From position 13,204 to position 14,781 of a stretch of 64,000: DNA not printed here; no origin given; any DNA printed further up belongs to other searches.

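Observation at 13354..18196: Seamlessly inserted low-GC island encoding a PrimPol, a Zn-ribbon membrane protein and a DExH SF2 helicase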

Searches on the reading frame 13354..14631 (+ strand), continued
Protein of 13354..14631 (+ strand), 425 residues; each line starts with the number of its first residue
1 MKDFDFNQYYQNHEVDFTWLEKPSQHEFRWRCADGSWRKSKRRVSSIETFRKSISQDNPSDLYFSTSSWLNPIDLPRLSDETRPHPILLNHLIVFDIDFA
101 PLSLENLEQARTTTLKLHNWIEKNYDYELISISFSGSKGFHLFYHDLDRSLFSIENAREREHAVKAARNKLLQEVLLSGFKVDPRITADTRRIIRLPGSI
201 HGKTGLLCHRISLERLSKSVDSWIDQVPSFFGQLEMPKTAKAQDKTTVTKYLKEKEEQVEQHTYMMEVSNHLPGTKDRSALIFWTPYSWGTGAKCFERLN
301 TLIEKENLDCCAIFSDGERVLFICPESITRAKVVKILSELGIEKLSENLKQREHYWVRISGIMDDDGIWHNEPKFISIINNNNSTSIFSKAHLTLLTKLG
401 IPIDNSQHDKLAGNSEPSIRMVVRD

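Call 22: find_encoding_contigs(protein=window:13354-14631:+, flank=10000, max_places=6)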
Protein window:13354-14631:+ (425 aa): 4 contigs read that carry it; 3 places shown.
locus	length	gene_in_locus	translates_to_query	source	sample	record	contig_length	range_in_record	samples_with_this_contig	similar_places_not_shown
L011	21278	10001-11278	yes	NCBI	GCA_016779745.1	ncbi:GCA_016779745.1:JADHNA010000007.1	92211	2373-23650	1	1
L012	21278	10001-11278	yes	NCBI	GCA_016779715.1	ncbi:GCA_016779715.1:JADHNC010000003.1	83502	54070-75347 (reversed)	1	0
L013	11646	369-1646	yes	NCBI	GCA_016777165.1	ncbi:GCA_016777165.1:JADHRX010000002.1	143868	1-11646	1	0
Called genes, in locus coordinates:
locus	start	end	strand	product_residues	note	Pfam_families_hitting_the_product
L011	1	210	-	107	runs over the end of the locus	-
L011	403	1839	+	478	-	PF13367:PrsW-protease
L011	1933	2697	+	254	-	PF01940:DUF92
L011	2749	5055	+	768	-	-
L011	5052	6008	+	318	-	-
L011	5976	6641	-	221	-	PF00121:TIM, PF05690:ThiG (weak), PF01070:FMN_dh (weak)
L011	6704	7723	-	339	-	PF00483:NTP_transferase, PF12804:NTP_transf_3, PF24894:Hexapep_GlmU, PF25084:LbH_EIF2B (weak), PF25087:GMPPB_C (weak)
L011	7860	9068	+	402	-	PF08442:ATP-grasp_2, PF13549:ATP-grasp_5 (faint), PF24948:Citrate_synth_N, PF00549:Ligase_CoA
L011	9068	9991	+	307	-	PF02629:CoA_binding, PF00549:Ligase_CoA, PF13607:Succ_CoA_lig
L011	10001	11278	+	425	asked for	PF01896:DNA_primase_S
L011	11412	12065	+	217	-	-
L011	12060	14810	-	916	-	PF00270:DEAD (faint), PF04851:ResIII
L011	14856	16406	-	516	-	PF12773:DZR (faint), PF13240:Zn_Ribbon_1 (faint), PF13248:Zn_ribbon_3 (faint)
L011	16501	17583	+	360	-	PF00494:SQS_PSY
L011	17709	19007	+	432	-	PF00494:SQS_PSY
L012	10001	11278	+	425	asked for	PF01896:DNA_primase_S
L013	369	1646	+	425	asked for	PF01896:DNA_primase_S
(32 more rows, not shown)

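Call 30: search_protein_families(library=ncbifam, proteins=[window:13354-14631:+], max_evalue=0.1)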
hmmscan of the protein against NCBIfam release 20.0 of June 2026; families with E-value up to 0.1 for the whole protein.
window:13354-14631:+ (425 aa): 3 families
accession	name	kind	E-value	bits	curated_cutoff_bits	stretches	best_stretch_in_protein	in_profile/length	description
NF001639.0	PRK00419.1-1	equivalog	2.7e-14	53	577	2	180-237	291-347/391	DNA primase small subunit PriS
NF001641.0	PRK00419.1-3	equivalog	3.1e-13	49.5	326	1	171-218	217-263/323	DNA primase small subunit PriS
TIGR00335.1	primase_sml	equivalog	6.9e-13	48.7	143.5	2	180-215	271-307/324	DNA primase catalytic subunit PriS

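Call 31: search_solved_structures(query=window:13354-14631:+, max_evalue=1, show_alignments=2)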
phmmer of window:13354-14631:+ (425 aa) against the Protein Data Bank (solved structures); distinct sequences matched with E-value up to 1: 5.
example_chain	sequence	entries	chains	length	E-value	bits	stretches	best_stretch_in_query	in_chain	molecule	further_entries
1zt2_A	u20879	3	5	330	3.7e-05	25.7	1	177-211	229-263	DNA primase small subunit | DNA primase small subunit PriS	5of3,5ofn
1g71_A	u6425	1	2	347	0.0053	18.6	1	181-216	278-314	DNA PRIMASE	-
1v33_A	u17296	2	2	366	0.01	17.6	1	181-213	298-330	DNA primase small subunit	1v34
9f26_A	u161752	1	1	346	0.012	17.4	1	181-212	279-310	DNA primase small subunit PriS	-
9f28_A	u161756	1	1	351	0.013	17.3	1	181-212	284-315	DNA primase small subunit PriS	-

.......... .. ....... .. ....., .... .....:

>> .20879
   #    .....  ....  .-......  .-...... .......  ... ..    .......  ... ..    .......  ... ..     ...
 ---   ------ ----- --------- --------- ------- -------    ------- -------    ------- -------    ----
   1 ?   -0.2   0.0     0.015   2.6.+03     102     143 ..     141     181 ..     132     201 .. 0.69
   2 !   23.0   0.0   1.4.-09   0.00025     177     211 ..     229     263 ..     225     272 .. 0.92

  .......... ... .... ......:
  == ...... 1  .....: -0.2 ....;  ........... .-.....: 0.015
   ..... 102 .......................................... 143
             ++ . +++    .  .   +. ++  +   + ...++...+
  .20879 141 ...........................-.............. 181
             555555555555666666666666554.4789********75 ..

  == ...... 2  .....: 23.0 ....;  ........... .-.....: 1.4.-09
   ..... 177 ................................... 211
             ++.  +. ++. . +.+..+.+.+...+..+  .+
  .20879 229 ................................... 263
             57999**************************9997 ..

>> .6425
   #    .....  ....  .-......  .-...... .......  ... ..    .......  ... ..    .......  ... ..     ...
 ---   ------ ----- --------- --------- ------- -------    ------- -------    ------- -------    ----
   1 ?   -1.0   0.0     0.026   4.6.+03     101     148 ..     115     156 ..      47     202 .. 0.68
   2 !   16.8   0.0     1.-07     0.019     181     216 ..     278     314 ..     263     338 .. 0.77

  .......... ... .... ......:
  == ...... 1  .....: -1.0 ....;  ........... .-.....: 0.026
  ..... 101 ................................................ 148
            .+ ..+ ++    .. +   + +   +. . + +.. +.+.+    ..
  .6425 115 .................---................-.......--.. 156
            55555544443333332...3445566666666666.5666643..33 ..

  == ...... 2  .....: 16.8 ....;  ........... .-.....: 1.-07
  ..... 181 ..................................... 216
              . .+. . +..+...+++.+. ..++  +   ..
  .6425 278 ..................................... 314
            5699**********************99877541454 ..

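Call 42: find_related_loci(query=window:13354-14631:+, collection=viral_contigs, flank=10000)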
Query window:13354-14631:+ (425 aa) in viral_contigs; peptide patterns used: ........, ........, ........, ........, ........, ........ (x = any residue, [..] = any of these).
2 stretches matched a pattern, but none encodes a relative of the query by tblastn (E <= 1e-3).

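Call 61: predict_structure(alignment_id=A1)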
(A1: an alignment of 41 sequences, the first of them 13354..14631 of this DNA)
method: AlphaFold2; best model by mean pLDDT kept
length: 425 residues; sequences in the alignment: 41
mean_pLDDT: 47.0   pTM: 0.39
mean pLDDT of the five models: 47.0, 46.9, 42.7, 42.3, 37.2
residues with pLDDT >= 90: 0; 70-90: 34; 50-70: 161; < 50: 230
segments of 3 or more residues with pLDDT < 50: 1-4, 65-91, 152-157, 184-209, 228-293, 309-321, 323-328, 351-404, 406-425
pLDDT, mean of each block of 10 residues (from residue 1): 52 60 55 61 63 67 44 32 31 60 67 83 73 59 59 49 64 68 48 36 38 69 55 23 24 25 24 26 33 49 53 42 47 58 53 34 29 27 33 42 44 26 23
secondary structure, 60 per line:
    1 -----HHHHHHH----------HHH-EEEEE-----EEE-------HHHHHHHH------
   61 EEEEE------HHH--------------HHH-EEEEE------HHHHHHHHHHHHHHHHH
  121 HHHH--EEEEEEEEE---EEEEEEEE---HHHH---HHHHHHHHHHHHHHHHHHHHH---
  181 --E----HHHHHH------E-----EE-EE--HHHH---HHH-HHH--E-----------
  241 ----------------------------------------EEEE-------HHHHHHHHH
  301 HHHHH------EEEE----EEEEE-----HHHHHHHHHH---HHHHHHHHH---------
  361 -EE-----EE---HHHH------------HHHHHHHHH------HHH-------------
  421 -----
elements in order: H6-12 E27-31 E37-39 H47-54 E61-65 E93-97 H104-124 E127-135 E139-146 H150-153 H157-177 H188-193 H213-216 E281-284 H292-305 E312-315 E320-324 H330-339 H343-351 H374-377 H390-398

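Call 66: search_solved_structures(query=A3, max_evalue=1, show_alignments=2)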
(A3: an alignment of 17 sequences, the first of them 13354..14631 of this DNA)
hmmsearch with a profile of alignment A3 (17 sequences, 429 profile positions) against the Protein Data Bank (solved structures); distinct sequences matched with E-value up to 1: 5.
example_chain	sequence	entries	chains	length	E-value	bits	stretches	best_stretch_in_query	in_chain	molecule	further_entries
1g71_A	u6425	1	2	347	1.5e-06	30.5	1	185-235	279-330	DNA PRIMASE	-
1zt2_A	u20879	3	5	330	2.6e-06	29.7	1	181-214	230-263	DNA primase small subunit | DNA primase small subunit PriS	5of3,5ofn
9f26_A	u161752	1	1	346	1.8e-05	27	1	185-233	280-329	DNA primase small subunit PriS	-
9f28_A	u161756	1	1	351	1.8e-05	26.9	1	185-233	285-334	DNA primase small subunit PriS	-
1v33_A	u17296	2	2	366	0.00037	22.6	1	185-234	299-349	DNA primase small subunit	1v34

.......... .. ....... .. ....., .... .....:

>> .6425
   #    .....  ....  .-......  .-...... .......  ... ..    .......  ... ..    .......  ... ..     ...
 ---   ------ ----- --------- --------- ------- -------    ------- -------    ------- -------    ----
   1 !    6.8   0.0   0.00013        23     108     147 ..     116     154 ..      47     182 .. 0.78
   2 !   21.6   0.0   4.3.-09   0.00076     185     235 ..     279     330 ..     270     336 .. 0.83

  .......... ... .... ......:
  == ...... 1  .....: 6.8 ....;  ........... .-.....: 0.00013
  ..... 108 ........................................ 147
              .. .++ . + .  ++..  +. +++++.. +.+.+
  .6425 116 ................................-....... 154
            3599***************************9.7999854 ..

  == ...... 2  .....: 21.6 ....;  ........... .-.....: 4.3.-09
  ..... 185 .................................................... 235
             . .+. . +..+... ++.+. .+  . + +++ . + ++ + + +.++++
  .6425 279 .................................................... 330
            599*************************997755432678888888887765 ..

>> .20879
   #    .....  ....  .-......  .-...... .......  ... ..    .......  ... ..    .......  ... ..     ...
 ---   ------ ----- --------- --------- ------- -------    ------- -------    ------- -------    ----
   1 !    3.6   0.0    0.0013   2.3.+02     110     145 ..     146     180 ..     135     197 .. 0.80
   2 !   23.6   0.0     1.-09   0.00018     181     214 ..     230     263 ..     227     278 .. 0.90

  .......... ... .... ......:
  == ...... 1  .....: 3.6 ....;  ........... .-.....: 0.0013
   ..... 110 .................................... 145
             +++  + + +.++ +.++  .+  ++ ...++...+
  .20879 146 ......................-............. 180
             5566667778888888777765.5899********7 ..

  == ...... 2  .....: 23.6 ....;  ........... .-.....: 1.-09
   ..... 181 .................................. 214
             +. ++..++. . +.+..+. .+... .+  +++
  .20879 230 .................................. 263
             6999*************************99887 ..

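Call 68: search_protein_representatives(protein=window:13354-14631:+)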
Query: 425 residues. Proteins with E-value up to 0.001 (for the whole library): 621; up to 1e-10: 215; up to 1e-30: 34. The best 150 are listed.
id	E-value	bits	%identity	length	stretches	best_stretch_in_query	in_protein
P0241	2.9e-119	414.8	46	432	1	8-425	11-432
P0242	5.5e-93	328.3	41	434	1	12-422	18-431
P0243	3.9e-89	315.6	40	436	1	5-424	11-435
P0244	2.0e-88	313.2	41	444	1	5-424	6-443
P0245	6.3e-85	301.7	37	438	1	6-421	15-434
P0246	6.7e-83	295.0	38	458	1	5-421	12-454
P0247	8.4e-83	294.7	37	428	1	9-422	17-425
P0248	6.0e-72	258.9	36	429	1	3-363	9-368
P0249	8.0e-71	255.2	36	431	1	2-422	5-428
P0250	1.4e-67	244.6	41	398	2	70-239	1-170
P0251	2.1e-61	224.2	63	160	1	266-425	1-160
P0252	1.1e-56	208.7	49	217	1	129-342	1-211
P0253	5.6e-56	206.3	32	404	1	18-425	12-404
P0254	2.9e-52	194.1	50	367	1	51-230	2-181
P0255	2.2e-47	178.0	37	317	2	132-237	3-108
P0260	3.7e-40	154.2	29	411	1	8-415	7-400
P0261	9.7e-39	149.5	30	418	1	6-403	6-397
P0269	7.9e-33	130.1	27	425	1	8-409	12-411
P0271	2.5e-32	128.4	28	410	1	5-399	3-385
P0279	5.7e-29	117.3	26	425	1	7-404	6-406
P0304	3.2e-23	98.4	27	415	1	7-414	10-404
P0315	4.8e-21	91.2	26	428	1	7-404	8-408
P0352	5.0e-18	81.3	27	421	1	9-406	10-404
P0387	8.4e-15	70.7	25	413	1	7-407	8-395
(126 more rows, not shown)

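Call 69: list_cluster_members(proteins=[P0253, P0260, P0261, P0269, P0271, P0279, P0304, P0315, P0352, P0387])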
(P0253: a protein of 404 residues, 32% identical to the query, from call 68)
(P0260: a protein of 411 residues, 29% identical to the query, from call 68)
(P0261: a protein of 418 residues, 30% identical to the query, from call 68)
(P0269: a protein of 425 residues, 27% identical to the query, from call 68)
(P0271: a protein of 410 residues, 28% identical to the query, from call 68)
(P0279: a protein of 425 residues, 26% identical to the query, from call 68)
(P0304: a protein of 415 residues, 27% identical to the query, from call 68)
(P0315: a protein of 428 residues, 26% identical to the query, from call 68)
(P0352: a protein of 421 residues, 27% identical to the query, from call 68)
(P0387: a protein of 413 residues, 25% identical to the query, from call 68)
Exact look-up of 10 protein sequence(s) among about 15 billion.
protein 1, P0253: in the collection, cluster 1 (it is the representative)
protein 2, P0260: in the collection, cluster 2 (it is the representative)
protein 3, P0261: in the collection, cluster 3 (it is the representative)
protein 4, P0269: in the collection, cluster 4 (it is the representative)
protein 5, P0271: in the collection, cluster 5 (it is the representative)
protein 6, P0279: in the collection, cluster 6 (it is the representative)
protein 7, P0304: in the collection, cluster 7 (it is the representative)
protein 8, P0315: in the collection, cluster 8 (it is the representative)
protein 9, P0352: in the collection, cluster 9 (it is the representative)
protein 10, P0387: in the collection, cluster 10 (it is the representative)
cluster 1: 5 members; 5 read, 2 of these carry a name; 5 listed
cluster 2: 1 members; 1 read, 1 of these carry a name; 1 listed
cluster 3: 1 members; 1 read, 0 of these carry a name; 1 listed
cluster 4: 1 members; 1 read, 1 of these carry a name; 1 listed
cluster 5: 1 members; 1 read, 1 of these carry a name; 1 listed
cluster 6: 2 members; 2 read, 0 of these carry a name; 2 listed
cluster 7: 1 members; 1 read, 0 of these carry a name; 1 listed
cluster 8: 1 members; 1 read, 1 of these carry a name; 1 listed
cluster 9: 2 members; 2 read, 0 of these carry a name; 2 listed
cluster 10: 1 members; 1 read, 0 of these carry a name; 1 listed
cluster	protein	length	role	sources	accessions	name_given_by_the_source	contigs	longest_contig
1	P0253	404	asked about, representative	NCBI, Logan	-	-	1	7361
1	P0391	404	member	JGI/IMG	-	hypothetical protein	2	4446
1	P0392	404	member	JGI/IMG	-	hypothetical protein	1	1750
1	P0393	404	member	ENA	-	-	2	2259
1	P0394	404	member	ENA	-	-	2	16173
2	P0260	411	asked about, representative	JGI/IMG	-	DNA primase catalytic subunit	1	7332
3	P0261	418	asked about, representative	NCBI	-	-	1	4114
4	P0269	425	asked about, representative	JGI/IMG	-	DNA primase catalytic subunit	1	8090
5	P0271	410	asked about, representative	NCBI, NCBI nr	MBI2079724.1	hypothetical protein HYT84_03095 [Candidatus Micrarchaeota archaeon] | hypothetical protein [Candidatus Micrarchaeota archaeon]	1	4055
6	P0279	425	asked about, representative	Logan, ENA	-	-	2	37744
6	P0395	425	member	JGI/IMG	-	-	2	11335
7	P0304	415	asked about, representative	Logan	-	-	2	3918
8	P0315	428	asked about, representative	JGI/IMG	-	hypothetical protein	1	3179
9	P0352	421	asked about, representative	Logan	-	-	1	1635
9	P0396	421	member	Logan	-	-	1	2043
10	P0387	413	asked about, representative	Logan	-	-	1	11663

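Call 70: search_protein_families(library=ncbifam, proteins=[P0253, P0260, P0261, P0269, P0271, P0279, P0304, P0315, P0352, P0387], max_evalue=0.001)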
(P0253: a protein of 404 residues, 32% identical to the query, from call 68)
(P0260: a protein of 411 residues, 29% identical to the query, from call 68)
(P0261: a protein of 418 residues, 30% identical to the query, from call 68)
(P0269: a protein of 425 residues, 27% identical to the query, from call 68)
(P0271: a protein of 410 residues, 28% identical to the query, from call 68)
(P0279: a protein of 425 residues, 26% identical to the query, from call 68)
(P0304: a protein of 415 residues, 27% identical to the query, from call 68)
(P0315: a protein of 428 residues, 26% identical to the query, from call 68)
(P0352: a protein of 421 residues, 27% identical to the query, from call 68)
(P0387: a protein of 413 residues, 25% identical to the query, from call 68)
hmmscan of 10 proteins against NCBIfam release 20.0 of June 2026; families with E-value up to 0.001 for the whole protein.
P0253 (404 aa): 3 families
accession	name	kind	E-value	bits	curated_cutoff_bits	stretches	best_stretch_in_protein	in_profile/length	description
NF001639.0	PRK00419.1-1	equivalog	6.8e-08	31.9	577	0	175-206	292-323/391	DNA primase small subunit PriS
NF001641.0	PRK00419.1-3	equivalog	9.1e-07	28.2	326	1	168-210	222-261/323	DNA primase small subunit PriS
TIGR00335.1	primase_sml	equivalog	3.1e-06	26.8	143.5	1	157-215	256-312/324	DNA primase catalytic subunit PriS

P0260 (411 aa): 3 families
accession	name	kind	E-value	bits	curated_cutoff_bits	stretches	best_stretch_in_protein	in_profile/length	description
NF001641.0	PRK00419.1-3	equivalog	7.4e-15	54.8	326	2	151-214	202-264/323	DNA primase small subunit PriS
TIGR00335.1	primase_sml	equivalog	1e-13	51.4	143.5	2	4-156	6-169/324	DNA primase catalytic subunit PriS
NF001639.0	PRK00419.1-1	equivalog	4.6e-11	42.3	577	1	6-146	14-161/391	DNA primase small subunit PriS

P0261 (418 aa): 3 families
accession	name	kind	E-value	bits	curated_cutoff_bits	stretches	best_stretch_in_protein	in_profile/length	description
NF001641.0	PRK00419.1-3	equivalog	2.6e-16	59.6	326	2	164-213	221-262/323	DNA primase small subunit PriS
NF001639.0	PRK00419.1-1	equivalog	4.9e-13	48.8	577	2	49-152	57-165/391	DNA primase small subunit PriS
TIGR00335.1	primase_sml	equivalog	1.5e-12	47.6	143.5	2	43-146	49-158/324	DNA primase catalytic subunit PriS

P0269 (425 aa): 5 families
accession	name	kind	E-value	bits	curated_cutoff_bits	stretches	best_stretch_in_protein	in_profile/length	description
NF001641.0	PRK00419.1-3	equivalog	4e-18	65.6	326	2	166-225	214-277/323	DNA primase small subunit PriS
NF001639.0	PRK00419.1-1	equivalog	6.5e-15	55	577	2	166-216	278-329/391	DNA primase small subunit PriS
TIGR00335.1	primase_sml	equivalog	1.7e-12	47.4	143.5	2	178-224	271-317/324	DNA primase catalytic subunit PriS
TIGR02778.1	ligD_pol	equivalog_domain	3.4e-06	26.9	214.7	1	93-175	115-188/245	non-homologous end-joining DNA ligase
NF004628.0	PRK05972.1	subfamily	0.0002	19.6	895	1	92-190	694-783/870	ATP-dependent DNA ligase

P0271 (410 aa): 3 families
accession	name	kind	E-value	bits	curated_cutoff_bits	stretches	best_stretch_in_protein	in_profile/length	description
NF001641.0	PRK00419.1-3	equivalog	7.3e-21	74.6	326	2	6-150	20-177/323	DNA primase small subunit PriS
TIGR00335.1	primase_sml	equivalog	1.6e-11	44.2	143.5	2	157-205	260-306/324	DNA primase catalytic subunit PriS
NF001639.0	PRK00419.1-1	equivalog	4.1e-10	39.2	577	1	46-153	56-171/391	DNA primase small subunit PriS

P0279 (425 aa): 3 families
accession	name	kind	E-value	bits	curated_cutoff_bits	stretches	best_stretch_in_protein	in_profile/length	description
NF001641.0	PRK00419.1-3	equivalog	6e-10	38.7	326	1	172-210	222-260/323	DNA primase small subunit PriS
TIGR00335.1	primase_sml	equivalog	8.3e-10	38.6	143.5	1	42-147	49-159/324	DNA primase catalytic subunit PriS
NF001639.0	PRK00419.1-1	equivalog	5.2e-07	29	577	0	43-157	52-170/391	DNA primase small subunit PriS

P0304 (415 aa): 3 families
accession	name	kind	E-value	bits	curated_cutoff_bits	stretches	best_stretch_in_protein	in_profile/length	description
NF001641.0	PRK00419.1-3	equivalog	2.1e-15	56.6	326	2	155-206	209-260/323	DNA primase small subunit PriS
NF001639.0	PRK00419.1-1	equivalog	1.8e-11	43.6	577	1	40-152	47-168/391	DNA primase small subunit PriS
TIGR00335.1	primase_sml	equivalog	5e-11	42.6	143.5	1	173-203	272-302/324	DNA primase catalytic subunit PriS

P0315 (428 aa): 2 families
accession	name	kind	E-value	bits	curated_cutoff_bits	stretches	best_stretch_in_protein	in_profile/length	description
NF001641.0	PRK00419.1-3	equivalog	8.6e-06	25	326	1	173-214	223-263/323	DNA primase small subunit PriS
TIGR00335.1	primase_sml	equivalog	0.00031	20.3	143.5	0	175-216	270-311/324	DNA primase catalytic subunit PriS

P0352 (421 aa): 1 family
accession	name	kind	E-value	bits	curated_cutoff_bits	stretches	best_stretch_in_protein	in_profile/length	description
NF001641.0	PRK00419.1-3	equivalog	9.9e-05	21.5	326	0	175-215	223-262/323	DNA primase small subunit PriS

P0387 (413 aa): 1 family
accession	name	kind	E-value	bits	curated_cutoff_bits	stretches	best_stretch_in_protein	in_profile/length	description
NF001641.0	PRK00419.1-3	equivalog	7.3e-07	28.6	326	0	4-141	15-162/323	DNA primase small subunit PriS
